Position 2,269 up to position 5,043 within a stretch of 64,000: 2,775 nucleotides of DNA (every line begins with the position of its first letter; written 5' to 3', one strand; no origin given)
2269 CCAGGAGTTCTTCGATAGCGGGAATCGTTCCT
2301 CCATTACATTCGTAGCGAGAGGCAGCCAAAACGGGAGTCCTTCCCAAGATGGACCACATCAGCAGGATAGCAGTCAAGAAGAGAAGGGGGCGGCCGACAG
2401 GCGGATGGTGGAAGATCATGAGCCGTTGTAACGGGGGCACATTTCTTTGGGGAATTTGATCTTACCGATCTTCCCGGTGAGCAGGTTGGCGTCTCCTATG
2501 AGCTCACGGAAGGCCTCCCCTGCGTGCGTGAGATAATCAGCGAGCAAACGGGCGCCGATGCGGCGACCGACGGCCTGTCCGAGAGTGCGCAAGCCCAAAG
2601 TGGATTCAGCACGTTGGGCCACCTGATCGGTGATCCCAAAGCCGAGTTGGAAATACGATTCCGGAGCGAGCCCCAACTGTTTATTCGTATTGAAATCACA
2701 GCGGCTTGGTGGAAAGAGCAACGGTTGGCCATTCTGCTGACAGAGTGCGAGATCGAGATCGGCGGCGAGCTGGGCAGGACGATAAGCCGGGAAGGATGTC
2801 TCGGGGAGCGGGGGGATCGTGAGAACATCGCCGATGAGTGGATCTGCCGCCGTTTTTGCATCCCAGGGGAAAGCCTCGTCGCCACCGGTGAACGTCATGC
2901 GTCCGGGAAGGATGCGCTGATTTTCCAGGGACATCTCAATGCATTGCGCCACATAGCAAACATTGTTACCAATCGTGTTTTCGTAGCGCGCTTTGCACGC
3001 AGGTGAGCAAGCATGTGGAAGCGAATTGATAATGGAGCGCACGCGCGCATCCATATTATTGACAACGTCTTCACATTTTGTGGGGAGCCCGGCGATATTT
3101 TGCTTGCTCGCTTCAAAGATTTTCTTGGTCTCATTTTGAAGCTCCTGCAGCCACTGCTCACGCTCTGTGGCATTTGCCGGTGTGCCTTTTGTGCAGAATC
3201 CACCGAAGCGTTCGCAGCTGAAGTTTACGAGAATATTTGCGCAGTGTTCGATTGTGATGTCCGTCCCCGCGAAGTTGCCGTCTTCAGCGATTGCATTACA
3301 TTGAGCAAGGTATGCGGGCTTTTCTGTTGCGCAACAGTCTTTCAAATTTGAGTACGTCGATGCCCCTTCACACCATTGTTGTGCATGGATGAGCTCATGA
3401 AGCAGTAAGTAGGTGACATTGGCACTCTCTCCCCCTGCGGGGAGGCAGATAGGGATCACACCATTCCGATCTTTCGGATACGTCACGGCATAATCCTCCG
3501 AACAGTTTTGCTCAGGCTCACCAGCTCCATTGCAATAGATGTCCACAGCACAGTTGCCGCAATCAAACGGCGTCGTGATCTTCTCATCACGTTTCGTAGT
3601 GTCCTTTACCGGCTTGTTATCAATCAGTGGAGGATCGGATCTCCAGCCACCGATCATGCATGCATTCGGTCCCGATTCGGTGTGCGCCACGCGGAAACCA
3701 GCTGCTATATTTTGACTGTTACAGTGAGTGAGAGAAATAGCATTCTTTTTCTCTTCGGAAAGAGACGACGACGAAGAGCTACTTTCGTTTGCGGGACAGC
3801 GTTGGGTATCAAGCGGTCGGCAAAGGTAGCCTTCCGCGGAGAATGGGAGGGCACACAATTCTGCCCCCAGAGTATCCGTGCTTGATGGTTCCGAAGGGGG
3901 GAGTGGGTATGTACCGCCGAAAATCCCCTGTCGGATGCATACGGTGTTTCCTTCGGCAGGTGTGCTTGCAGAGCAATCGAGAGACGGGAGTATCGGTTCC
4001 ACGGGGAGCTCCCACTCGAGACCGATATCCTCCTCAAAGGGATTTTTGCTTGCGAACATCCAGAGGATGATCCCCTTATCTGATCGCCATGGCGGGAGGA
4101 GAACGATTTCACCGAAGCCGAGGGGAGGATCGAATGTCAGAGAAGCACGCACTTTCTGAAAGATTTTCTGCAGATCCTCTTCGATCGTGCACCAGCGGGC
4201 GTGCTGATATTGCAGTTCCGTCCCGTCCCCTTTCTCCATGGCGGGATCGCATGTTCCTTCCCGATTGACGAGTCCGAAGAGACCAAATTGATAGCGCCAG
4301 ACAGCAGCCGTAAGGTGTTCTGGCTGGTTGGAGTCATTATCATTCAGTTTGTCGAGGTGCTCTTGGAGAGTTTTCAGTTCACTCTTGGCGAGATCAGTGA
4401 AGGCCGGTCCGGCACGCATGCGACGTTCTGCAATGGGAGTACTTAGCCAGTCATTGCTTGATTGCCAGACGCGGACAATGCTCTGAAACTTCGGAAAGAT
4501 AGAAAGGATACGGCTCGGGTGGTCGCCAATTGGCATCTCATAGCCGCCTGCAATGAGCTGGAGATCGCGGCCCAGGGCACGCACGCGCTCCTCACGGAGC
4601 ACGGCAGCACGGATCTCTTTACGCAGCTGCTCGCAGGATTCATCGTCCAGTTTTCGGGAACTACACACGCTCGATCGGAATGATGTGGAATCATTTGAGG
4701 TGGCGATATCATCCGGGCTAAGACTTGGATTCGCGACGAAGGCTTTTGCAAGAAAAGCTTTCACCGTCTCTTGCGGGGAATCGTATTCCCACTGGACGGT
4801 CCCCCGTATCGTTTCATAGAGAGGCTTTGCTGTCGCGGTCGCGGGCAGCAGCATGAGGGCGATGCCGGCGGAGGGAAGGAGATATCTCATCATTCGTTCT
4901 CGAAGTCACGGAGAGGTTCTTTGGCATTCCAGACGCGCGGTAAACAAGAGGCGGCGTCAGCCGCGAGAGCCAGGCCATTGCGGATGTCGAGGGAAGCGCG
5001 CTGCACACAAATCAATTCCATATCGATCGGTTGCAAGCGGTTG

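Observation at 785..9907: Five-gene, translationally coupled operon of orphan secreted Cys-rich proteins next to an SLH wall protein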

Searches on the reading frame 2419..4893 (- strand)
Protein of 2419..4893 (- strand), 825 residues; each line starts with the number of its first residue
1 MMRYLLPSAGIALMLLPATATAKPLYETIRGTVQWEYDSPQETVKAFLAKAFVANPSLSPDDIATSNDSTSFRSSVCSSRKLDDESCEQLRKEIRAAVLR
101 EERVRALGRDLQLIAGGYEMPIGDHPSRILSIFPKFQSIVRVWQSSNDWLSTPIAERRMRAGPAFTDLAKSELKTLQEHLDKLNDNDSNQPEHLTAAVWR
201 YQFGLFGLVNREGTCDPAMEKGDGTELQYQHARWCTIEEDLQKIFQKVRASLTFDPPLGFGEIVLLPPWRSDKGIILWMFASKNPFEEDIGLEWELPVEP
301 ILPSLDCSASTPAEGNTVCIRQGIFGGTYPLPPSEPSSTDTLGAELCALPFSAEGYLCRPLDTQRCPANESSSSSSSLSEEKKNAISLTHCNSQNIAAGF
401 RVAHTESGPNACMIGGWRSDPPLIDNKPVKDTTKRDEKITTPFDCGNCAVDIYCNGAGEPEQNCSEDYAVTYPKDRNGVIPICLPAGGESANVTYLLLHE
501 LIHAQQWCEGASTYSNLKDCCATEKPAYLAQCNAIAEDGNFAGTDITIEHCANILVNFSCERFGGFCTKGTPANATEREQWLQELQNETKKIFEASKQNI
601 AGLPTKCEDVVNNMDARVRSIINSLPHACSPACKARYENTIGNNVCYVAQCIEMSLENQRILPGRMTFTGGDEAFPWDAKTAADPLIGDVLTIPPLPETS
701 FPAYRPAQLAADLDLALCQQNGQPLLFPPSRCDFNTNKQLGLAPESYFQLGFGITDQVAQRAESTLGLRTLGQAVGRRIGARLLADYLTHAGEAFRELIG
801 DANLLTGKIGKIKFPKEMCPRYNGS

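Call 3: search_protein_families(library=pfam, proteins=[window:2419-4893:-], max_evalue=1)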
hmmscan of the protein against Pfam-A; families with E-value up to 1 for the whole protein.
window:2419-4893:- (825 aa): 1 family
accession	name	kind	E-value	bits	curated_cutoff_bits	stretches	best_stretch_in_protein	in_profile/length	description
PF12088.13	DUF3565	-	0.066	13.6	25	1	418-449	24-55/58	Protein of unknown function (DUF3565)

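Call 4: search_protein_families(library=ncbifam, proteins=[window:2419-4893:-], max_evalue=1)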
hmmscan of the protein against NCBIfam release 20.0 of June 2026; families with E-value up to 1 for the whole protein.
window:2419-4893:- (825 aa): 0 families

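Call 24: search_solved_structures(query=A2, max_evalue=10)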
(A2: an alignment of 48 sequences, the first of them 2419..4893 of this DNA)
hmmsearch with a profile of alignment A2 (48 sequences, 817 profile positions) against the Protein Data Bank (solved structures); distinct sequences matched with E-value up to 10: 6.
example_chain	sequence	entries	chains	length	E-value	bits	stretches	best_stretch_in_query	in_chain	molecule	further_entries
2dnx_A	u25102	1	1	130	0.1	13.8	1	732-806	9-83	Syntaxin-12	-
5cws_C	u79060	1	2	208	0.15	13.3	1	183-274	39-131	Nucleoporin NSP1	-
8gji_A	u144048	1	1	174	0.34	12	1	152-274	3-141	GCG binder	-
8qox_B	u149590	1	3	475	1.2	10.3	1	115-211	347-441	Conserved membrane protein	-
28jw_e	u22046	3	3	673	2.3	9.3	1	58-205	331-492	uS5c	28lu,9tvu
6l5h_A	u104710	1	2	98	3.4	8.8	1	194-283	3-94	Rootletin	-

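Call 34: find_homologous_proteins(query=window:2419-4893:-, max_evalue=0.001)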
Query window:2419-4893:- (825 aa): 36 proteins with E <= 0.001 among 8000 candidates.
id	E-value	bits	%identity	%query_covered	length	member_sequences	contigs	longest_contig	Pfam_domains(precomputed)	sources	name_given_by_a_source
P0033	0.0e+0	1938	100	100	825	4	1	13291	-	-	-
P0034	1.1e-230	786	45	100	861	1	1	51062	-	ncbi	ncbi:MAG: hypothetical protein V1926_00145 [Candidatus Peregrinibacteria bacterium]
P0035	1.5e-168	581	39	99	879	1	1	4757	-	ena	-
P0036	5.0e-157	542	39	99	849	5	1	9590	-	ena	-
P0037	2.6e-156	540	37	98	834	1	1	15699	-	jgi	-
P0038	5.3e-151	523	42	76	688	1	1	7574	-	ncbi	ncbi:MAG: hypothetical protein WCX61_03565, partial [Candidatus Peribacteraceae bacterium]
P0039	4.5e-149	516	36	99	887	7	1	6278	-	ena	-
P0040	7.5e-146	505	37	97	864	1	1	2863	-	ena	-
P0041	1.4e-138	481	36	97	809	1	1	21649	-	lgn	-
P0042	1.3e-134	468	35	55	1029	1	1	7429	-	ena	-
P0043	1.9e-134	468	35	99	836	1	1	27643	-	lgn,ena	-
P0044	2.5e-133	464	36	89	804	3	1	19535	-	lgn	-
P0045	1.7e-132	461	35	100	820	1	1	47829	-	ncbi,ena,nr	ncbi:MAG: hypothetical protein O2904_01845 [bacterium]|nr:hypothetical protein [bacterium]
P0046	8.4e-128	446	35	100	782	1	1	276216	-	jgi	jgi:hypothetical protein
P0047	6.3e-127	443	34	99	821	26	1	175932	-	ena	-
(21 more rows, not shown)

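Call 46: search_protein_families(library=phrogs, proteins=[window:2419-4893:-], max_evalue=0.1)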
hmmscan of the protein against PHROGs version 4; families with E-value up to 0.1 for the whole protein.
window:2419-4893:- (825 aa): 1 family
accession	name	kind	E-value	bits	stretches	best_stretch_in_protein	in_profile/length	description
phrog_8227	-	unknown function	0.038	15.1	0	622-641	1-20/45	-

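Call 47: search_protein_families(library=padloc, proteins=[window:2419-4893:-], max_evalue=0.1)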
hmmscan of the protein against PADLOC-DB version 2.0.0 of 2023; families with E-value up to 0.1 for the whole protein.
window:2419-4893:- (825 aa): 0 families

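Call 49: search_protein_families(library=pfam, alignment_id=A2, max_evalue=0.01)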
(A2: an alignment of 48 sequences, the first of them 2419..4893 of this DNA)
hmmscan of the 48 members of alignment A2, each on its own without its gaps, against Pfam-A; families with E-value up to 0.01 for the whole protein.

A. member 1, window:2419-4893:- (825 aa): 0 families

B. families by the number of members that match (of 48 scanned): 5 families
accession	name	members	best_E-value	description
PF09768.15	Peptidase_M76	3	0.00049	Peptidase M76 family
PF20573.4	DUF6782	2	0.00042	Putative metallopeptidase family (DUF6782)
PF18884.5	TSP3_bac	1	3.7e-05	Bacterial TSP3 repeat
PF23528.1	Microp_apicomplexa_15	1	0.0037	Apicomplexa microprotein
PF12022.14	COG2_C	1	0.006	COG complex component, COG2, C-terminal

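Call 50: predict_structure(alignment_id=A6)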
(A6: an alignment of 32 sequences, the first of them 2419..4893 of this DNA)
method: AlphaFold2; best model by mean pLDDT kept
length: 825 residues; sequences in the alignment: 32
mean_pLDDT: 66.4   pTM: 0.41
mean pLDDT of the five models: 66.4, 65.9, 61.6, 60.2, 59.7
residues with pLDDT >= 90: 110; 70-90: 298; 50-70: 179; < 50: 238
segments of 3 or more residues with pLDDT < 50: 1-3, 16-23, 117-124, 141-155, 335-418, 628-631, 634-706, 736-740, 742-744, 749-751, 771-778, 812-825
pLDDT, mean of each block of 10 residues (from residue 1): 51 50 50 62 85 82 87 89 89 88 76 51 48 53 43 53 88 95 69 86 88 86 80 92 95 86 86 89 87 73 76 63 67 49 40 36 33 38 34 41 36 45 76 81 79 85 85 87 83 90 83 75 87 87 85 91 77 82 90 88 89 85 63 43 33 33 28 33 38 35 49 66 63 52 49 54 55 47 53 59 59 45 36
secondary structure, 60 per line:
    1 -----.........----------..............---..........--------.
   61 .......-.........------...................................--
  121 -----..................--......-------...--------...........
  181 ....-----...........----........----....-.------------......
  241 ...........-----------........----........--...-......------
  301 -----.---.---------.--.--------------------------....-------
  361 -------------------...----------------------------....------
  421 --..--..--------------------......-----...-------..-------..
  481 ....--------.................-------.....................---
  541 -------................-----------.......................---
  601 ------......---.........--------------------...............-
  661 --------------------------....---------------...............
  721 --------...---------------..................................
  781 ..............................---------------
elements in order (helices of 4 or more, strands of 3 or more residues): H6-14 H25-38 H42-51 H60-67 H69-77 H84-118 H126-143 H146-151 E159-161 H170-184 H190-200 H205-212 H217-220 H235-251 E263-270 E275-282 E289-294 H350-353 H411-414 E449-454 E479-484 H493-509 H517-537 H548-563 H575-597 H607-612 H616-624 H645-659 H687-690 H706-720 H747-810
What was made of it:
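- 2416..4893 (-): Gene D, 825 aa. Signal peptide, an N-terminal domain (about 40-330), an inserted zincin-like module, and a C-terminal Cys-rich and helical part. AF2 mean pLDDT 66.4, with confident blocks at 40-330 and 420-620 (call 50).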

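Call 53: fold_search(model_id=the predicted structure, library=pdb)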
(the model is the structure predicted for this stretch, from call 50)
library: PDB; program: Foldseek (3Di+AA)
matches with E <= 10: 138; with E <= 0.001: 0
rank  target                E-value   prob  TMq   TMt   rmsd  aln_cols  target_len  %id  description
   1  2r6e_A                5.3e-01  0.07  0.07  0.12  24.6       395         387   11  Crystal Form B2 (released 2007-11-06)
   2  2q6t_D                5.9e-01  0.04  0.06  0.10  28.5       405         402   10  Crystal structure of the Thermus aquaticus DnaB monomer (released 2007-07-24)
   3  5lhj                  6.5e-01  0.18  0.06  0.11  10.8       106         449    8  Bottromycin maturation enzyme BotP (released 2016-10-12)
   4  5lhk                  6.9e-01  0.23  0.07  0.12  10.7       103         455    9  Bottromycin maturation enzyme BotP in complex with Mn (released 2016-10-05)
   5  7kre_B                7.6e-01  0.05  0.05  0.09  17.6       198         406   11  Crystal Structure of HIV-1 Reverse Transcriptase in Complex with 4-((6-cyanonaphthalen-1-yl)oxy)-3-(2-(2,4-dioxo-3,4-d (released 2021-01-13)
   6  6bbm_E                1.3e+00  0.03  0.06  0.09  25.1       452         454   10  Mechanisms of Opening and Closing of the Bacterial Replicative Helicase: The DnaB Helicase and Lambda P Helicase Loade (released 2019-03-06)
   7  9oa1_B                1.4e+00  0.03  0.06  0.09  23.0       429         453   11  Ecoli DnaB helicase and Phage Lambda loader P with ADP-Mg in a 6:5 stoichiometry ratio. (released 2025-07-16)
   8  2q6t_C                1.5e+00  0.04  0.08  0.13  22.6       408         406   10  Crystal structure of the Thermus aquaticus DnaB monomer (released 2007-07-24)
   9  1ijh                  1.7e+00  0.01  0.04  0.06  20.9       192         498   12  CHOLESTEROL OXIDASE FROM STREPTOMYCES ASN485LEU MUTANT (released 2001-12-28)
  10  5xj0_F                1.9e+00  0.04  0.07  0.14  24.3       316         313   11  T. thermophilus RNA polymerase holoenzyme bound with gp39 and gp76 (released 2017-12-20)
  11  5lj5_O                1.9e+00  0.02  0.06  0.12  35.6       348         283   11  Overall structure of the yeast spliceosome immediately after branching. (released 2016-08-31)
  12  7xyo_A                2.2e+00  0.04  0.07  0.11  19.2       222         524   10  Crystal Structure of a M61 aminopeptidase family member from Myxococcus fulvus (released 2023-06-07)
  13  8a3v_B                2.3e+00  0.03  0.06  0.10  25.5       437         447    9  Crystal structure of the Vibrio cholerae replicative helicase (VcDnaB) in complex with its loader protein (VcDciA) (released 2023-02-15)
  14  1b8s                  2.3e+00  0.01  0.05  0.07  21.1       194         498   12  CHOLESTEROL OXIDASE FROM STREPTOMYCES GLU361GLN MUTANT (released 1999-02-09)
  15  9edl_B                2.5e+00  0.03  0.06  0.15  17.8       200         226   14  Crystal structure of Francisella tularensis DsbA1 (released 2024-12-18)
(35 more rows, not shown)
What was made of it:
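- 2416..4893 (-): Foldseek against PDB gives a best E of 0.53 (call 53).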

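Call 57: search_protein_representatives(alignment_id=A6)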
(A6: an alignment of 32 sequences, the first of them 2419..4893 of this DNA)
Query: 32 sequences, 807 profile positions. Proteins with E-value up to 0.001 (for the whole library): 280; up to 1e-10: 252; up to 1e-30: 208. The best 150 are listed.
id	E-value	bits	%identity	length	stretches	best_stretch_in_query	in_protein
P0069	4.6e-290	980.9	-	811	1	2-806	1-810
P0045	6.7e-289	977.0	-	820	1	1-803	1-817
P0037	5.8e-274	927.6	-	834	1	2-803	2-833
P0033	5.2e-273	924.5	-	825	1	1-804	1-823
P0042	1.0e-266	903.6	-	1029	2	392-805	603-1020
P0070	4.2e-266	901.6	-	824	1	2-803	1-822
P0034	1.7e-265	899.6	-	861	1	2-803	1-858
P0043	1.1e-262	890.3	-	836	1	3-804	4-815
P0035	2.5e-259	879.2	-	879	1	2-802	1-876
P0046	1.5e-257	873.4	-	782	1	2-806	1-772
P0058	2.8e-254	862.5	-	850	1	10-805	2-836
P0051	5.8e-249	844.9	-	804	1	6-803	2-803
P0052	4.0e-245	832.2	-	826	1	2-804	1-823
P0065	1.3e-243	827.3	-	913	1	10-804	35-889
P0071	1.8e-242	823.5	-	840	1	1-803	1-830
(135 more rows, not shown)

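Call 80: search_dna_similar(query=window:2419-4893:-, collection=plasmids, mode=protein, max_evalue=0.001, max_rows=5)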
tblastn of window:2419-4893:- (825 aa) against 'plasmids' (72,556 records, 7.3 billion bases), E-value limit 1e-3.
No match.

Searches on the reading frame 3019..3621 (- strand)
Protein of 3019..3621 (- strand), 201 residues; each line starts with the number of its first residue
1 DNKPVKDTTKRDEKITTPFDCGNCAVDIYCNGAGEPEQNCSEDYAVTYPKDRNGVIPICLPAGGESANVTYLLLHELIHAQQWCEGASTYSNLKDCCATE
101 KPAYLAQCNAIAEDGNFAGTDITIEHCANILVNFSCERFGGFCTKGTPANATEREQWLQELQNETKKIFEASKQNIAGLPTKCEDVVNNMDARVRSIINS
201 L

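Call 71: search_solved_structures(query=A7, max_evalue=10, show_alignments=3)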
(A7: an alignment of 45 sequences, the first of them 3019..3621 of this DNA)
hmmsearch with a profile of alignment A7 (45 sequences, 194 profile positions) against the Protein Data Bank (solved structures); distinct sequences matched with E-value up to 10: 0.

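Call 72: search_protein_families(library=pfam, alignment_id=A7, max_evalue=1)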
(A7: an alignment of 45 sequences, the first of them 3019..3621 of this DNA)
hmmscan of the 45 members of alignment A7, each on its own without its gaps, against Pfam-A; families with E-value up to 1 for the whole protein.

A. member 1, window:3019-3621:- (201 aa): 1 family
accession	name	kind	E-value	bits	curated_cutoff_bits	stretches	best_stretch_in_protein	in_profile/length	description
PF18818.7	MPTase-PolyVal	-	0.13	12.8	27.5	1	125-174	79-126/126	Zincin-like metallopeptidase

B. families by the number of members that match (of 45 scanned): 16 families
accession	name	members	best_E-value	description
PF09768.15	Peptidase_M76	9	6.1e-05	Peptidase M76 family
PF20573.4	DUF6782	6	6.6e-05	Putative metallopeptidase family (DUF6782)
PF14891.12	Peptidase_M91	6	0.015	Effector protein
PF01753.24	zf-MYND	2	0.014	MYND finger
PF18894.6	PhageMetallopep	2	0.019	Putative phage metallopeptidase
PF20344.3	DUF6639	2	0.029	Family of unknown function (DUF6639)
PF18884.5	TSP3_bac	1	7.7e-06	Bacterial TSP3 repeat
PF18304.6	SabA_adhesion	1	0.0073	SabA N-terminal extracellular adhesion domain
PF03589.19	Antiterm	1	0.015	Antitermination protein Q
PF01863.23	YgjP-like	1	0.042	YgjP-like, metallopeptidase domain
PF15606.11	Ntox34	1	0.078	Bacterial toxin 34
PF07472.16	PA-IIL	1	0.083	Fucose-binding lectin II (PA-IIL)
PF18818.7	MPTase-PolyVal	1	0.13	Zincin-like metallopeptidase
PF15641.12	Tox-MPTase5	1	0.14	Metallopeptidase toxin 5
PF13699.11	eCIS_core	1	0.2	eCIS core domain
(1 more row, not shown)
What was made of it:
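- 3019..3621 (-): Optional Cys-rich zincin-like module of D (residues 425-625). Recurrent sub-threshold hits to Peptidase_M76 (9 of 45 members), DUF6782, Peptidase_M91 and other zincin families (call 72).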
